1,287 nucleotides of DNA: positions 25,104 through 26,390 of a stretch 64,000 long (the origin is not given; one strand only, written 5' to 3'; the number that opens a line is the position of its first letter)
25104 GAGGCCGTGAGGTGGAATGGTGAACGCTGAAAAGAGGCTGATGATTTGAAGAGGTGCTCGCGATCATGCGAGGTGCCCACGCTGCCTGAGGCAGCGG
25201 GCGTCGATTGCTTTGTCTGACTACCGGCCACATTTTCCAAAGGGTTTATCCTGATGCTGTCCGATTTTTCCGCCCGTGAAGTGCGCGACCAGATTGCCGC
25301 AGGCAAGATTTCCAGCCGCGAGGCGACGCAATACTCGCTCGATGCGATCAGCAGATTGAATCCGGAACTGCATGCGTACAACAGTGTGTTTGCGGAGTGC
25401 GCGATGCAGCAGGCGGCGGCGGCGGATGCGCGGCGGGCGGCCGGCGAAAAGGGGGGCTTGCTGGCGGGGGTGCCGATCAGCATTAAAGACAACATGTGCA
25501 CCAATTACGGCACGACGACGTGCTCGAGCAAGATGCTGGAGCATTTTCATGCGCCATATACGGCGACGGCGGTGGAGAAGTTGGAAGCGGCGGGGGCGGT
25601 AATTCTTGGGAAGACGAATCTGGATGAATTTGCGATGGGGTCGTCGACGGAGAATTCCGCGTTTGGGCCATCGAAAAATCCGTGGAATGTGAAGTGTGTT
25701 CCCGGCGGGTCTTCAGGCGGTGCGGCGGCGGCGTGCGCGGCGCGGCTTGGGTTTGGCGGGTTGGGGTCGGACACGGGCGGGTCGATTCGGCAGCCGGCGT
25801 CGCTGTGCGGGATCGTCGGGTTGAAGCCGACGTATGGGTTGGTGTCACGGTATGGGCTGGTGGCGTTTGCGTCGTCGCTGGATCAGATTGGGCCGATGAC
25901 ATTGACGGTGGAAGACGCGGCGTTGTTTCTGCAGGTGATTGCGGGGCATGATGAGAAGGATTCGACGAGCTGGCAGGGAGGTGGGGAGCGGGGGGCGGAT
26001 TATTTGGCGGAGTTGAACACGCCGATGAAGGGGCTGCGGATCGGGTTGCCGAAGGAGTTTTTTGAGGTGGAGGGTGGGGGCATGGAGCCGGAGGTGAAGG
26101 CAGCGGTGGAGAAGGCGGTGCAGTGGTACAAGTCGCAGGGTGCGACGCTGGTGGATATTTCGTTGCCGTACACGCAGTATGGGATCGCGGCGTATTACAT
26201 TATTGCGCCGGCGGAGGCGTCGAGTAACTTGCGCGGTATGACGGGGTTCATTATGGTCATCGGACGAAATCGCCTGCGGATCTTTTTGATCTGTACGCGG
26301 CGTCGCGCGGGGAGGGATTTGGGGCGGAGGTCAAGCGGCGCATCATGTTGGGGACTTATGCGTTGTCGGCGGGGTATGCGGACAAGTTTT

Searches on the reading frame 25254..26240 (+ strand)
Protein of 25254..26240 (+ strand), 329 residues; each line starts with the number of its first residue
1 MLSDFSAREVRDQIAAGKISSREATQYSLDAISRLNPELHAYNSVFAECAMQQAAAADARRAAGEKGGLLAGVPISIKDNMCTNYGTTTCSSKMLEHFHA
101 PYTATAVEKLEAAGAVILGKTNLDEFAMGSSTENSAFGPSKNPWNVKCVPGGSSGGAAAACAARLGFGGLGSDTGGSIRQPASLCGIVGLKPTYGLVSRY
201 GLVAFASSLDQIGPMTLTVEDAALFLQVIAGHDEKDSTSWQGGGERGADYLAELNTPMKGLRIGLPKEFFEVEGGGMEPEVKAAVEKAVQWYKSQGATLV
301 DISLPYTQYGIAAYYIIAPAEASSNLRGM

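Call 49: find_related_loci(query=window:25254-26240:+, collection=genome_contigs, flank=500)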
Query window:25254-26240:+ (329 aa) in genome_contigs; peptide patterns used: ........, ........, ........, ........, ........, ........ (x = any residue, [..] = any of these).
600 stretches matched a pattern (row limit reached: there are more); 595 encode a relative of the query (tblastn E <= 1e-3); the best 80 are kept; 80 distinct loci.
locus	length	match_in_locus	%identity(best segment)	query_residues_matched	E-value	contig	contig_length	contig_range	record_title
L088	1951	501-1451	85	1-326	7e-178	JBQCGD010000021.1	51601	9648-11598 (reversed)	MAG: Phycisphaerae bacterium isolate bin242 k141_1361406, whole genome shotgun sequence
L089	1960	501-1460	84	2-326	3e-169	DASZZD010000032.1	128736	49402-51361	MAG TPA_asm: Phycisphaerae bacterium isolate SMAG_U6227 k141_1110163, whole genome shotgun sequence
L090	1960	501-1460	78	2-326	9e-165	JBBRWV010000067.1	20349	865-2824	MAG: Phycisphaerae bacterium isolate La4_metabat2.091 La4_metabat2.091_K_2056951_L_20349_cov_13.8916, whole genome shotg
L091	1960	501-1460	70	1-326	4e-141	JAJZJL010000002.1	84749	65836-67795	MAG: Planctomycetota bacterium isolate LSA5.bin36 NODE_265_length_84749_cov_2.864078, whole genome shotgun sequence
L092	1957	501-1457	69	2-326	1e-139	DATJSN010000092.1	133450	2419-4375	MAG TPA_asm: Phycisphaerae bacterium isolate SMAG_U14994 k141_1568902, whole genome shotgun sequence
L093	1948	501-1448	67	5-326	2e-127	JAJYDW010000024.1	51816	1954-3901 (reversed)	MAG: Planctomycetota bacterium isolate DBS1-1.bin122 NODE_928_length_51816_cov_3.821742, whole genome shotgun sequence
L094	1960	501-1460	63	1-326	5e-126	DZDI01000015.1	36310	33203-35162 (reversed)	MAG TPA_asm: Phycisphaera mikurensis isolate SulCav_PC08_64_54_21 SulCav_PC08-64_538_length_36310_cov_11.430396, whole g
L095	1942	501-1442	61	9-326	4e-118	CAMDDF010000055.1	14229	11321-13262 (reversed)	MAG: Candidatus Kuenenia stuttgartiensis isolate MiH-14oct19-120 genome assembly, contig: MiH-14oct19-C8826, whole genom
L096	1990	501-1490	55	2-326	2e-119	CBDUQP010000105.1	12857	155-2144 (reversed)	MAG TPA_asm: uncultured Phycisphaerales bacterium isolate SRR22302365_binner12_Refined_55 genome assembly, contig: ERZ25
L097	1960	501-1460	70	1-326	6e-142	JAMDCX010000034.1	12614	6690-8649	MAG: Planctomycetota bacterium isolate FK_Sedi_B_Bin.157 NODE_19835_length_12614_cov_8.6554, whole genome shotgun sequen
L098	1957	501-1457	60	2-326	6e-115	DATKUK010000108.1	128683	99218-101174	MAG TPA_asm: Phycisphaerae bacterium isolate SMAG_U14105 k141_326591, whole genome shotgun sequence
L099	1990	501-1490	56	2-326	2e-114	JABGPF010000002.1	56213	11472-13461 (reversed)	MAG: Phycisphaerales bacterium isolate co234_bin25 NODE_1149_length_56213_cov_5.972079, whole genome shotgun sequence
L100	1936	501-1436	62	9-326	6e-113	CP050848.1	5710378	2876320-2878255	Planctomycetales bacterium ZRK34 chromosome, complete genome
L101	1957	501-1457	56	2-326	2e-113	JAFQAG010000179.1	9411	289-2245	MAG: Clostridia bacterium isolate RGIG1636 Goat_Cecum-1__c494294, whole genome shotgun sequence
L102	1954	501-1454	56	2-326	8e-112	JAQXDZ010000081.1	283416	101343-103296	MAG: Mariniblastus sp. isolate cluster4_bin.8 k119_14614, whole genome shotgun sequence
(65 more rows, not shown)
